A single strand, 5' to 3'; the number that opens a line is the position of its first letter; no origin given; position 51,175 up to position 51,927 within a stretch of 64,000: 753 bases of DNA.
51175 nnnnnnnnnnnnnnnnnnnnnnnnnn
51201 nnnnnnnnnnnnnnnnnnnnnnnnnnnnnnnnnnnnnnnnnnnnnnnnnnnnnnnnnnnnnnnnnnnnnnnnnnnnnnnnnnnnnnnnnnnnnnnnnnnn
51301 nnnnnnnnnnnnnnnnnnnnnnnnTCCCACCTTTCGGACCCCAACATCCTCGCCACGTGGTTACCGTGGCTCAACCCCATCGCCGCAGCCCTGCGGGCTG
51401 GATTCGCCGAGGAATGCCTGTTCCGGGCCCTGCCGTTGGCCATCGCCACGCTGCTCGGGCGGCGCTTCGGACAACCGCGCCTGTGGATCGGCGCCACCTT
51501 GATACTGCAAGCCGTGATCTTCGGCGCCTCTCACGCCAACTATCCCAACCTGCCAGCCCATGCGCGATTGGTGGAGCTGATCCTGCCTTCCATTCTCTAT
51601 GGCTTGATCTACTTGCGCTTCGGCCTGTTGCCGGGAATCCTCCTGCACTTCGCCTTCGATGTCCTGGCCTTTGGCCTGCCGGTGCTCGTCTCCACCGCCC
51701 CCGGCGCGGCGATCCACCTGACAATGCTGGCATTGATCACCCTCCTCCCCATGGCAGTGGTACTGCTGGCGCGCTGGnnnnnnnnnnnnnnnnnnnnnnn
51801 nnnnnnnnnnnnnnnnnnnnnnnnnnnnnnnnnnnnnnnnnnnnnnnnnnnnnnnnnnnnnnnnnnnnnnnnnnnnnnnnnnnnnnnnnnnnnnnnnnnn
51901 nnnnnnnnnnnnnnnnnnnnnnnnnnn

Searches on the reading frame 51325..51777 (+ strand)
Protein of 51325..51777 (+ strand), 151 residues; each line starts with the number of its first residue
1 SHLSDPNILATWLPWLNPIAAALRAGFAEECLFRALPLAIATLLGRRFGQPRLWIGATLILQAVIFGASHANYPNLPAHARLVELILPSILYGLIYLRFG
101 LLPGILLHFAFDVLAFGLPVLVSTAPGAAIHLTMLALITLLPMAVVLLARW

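Call 71: search_protein_families(library=pfam, proteins=[window:51325-51777:+], max_evalue=1)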
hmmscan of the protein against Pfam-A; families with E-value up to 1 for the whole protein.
seq(151 aa): 1 family
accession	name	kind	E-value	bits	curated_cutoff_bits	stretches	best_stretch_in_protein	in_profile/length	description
PF02517.21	Rce1-like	-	1.7e-11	44.7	22.4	1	12-113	2-92/93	Type II CAAX prenyl endopeptidase Rce1-like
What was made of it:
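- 50146..53556 (+): 1136-aa membrane protein with an Rce1-like/CPBP intramembrane protease domain, convergent with the operon. It may be linked (immunity or processing), but this is not established. Pfam Rce1-like PF02517 at E 1.7e-11, 44.7 bits against a 22.4-bit cut-off, when residues about 400-550 are scanned alone (call 71).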
